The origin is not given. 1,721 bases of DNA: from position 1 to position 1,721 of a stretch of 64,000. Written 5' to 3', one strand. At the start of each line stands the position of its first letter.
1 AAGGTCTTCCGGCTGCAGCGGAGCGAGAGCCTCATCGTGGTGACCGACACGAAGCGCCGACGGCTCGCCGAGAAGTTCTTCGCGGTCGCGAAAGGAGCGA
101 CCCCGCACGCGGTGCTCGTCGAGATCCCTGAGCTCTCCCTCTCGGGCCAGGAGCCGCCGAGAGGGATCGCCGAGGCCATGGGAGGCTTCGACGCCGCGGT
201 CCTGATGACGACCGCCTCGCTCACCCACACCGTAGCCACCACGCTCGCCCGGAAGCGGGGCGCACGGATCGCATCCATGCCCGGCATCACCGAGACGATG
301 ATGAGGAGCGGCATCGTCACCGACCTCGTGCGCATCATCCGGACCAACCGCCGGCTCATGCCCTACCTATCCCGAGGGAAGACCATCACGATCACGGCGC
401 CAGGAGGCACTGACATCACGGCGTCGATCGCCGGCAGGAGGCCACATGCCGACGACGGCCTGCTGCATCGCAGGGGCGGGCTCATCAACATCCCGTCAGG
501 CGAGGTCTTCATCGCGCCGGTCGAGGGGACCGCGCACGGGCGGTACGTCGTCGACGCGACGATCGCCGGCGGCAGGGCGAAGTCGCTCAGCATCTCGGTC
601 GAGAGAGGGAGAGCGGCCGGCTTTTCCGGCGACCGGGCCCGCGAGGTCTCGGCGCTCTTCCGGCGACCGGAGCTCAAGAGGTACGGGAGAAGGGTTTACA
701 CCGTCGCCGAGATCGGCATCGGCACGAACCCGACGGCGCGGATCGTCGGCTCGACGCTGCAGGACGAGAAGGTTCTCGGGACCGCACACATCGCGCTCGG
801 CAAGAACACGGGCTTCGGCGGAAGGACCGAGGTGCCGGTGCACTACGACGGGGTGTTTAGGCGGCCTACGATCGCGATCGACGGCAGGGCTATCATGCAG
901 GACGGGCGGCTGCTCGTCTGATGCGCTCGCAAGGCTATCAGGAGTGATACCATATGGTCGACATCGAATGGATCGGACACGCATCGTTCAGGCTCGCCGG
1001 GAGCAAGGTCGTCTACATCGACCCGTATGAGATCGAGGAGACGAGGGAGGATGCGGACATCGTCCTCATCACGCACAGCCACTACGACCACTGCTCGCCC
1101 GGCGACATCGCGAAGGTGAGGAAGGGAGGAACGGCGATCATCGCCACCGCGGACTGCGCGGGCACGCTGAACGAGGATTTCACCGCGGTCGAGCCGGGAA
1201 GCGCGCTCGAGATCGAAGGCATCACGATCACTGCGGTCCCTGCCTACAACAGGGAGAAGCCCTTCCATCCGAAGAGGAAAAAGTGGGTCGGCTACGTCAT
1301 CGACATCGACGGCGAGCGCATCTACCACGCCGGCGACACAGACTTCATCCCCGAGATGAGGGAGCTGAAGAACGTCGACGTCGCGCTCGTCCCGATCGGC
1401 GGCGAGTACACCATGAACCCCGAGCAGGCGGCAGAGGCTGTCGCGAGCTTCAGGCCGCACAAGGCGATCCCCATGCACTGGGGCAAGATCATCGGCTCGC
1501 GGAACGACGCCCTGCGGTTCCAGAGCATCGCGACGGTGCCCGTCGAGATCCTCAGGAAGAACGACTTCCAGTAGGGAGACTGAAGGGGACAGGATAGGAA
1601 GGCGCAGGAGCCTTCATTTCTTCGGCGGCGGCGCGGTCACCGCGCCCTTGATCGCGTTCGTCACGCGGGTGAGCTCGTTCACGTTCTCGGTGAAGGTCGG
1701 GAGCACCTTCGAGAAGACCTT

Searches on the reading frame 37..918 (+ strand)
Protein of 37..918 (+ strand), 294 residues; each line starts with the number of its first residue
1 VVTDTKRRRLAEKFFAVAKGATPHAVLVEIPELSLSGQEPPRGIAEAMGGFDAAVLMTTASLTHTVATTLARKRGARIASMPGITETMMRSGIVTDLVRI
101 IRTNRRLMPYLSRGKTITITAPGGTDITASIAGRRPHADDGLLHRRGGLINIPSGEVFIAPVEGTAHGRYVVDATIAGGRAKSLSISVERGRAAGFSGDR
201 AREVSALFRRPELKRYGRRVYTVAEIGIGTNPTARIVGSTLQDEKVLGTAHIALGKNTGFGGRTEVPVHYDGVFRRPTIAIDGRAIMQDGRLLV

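Call 51: search_protein_families(library=pfam, proteins=[window:37-918:+], max_evalue=0.1)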
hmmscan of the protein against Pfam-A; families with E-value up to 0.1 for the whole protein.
window:37-918:+ (294 aa): 1 family
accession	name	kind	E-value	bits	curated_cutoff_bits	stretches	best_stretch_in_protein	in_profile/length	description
PF02073.20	Peptidase_M29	-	1.8e-06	27.5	27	1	114-256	204-348/406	Thermophilic metalloprotease (M29)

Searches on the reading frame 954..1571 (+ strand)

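Call 51: search_protein_families(library=pfam, proteins=[window:954-1571:+], max_evalue=0.1)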
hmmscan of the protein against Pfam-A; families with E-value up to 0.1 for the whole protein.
window:954-1571:+ (206 aa): 3 families
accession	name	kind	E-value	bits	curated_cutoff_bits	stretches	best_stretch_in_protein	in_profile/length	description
PF13483.12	Lactamase_B_3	-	6.4e-33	114.4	24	1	4-175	2-160/160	Beta-lactamase superfamily domain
PF12706.13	Lactamase_B_2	-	7.6e-31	107.7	27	1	24-176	21-200/200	Beta-lactamase superfamily domain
PF00753.33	Lactamase_B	-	1.3e-06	28.9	22.7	1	24-157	34-172/196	Metallo-beta-lactamase superfamily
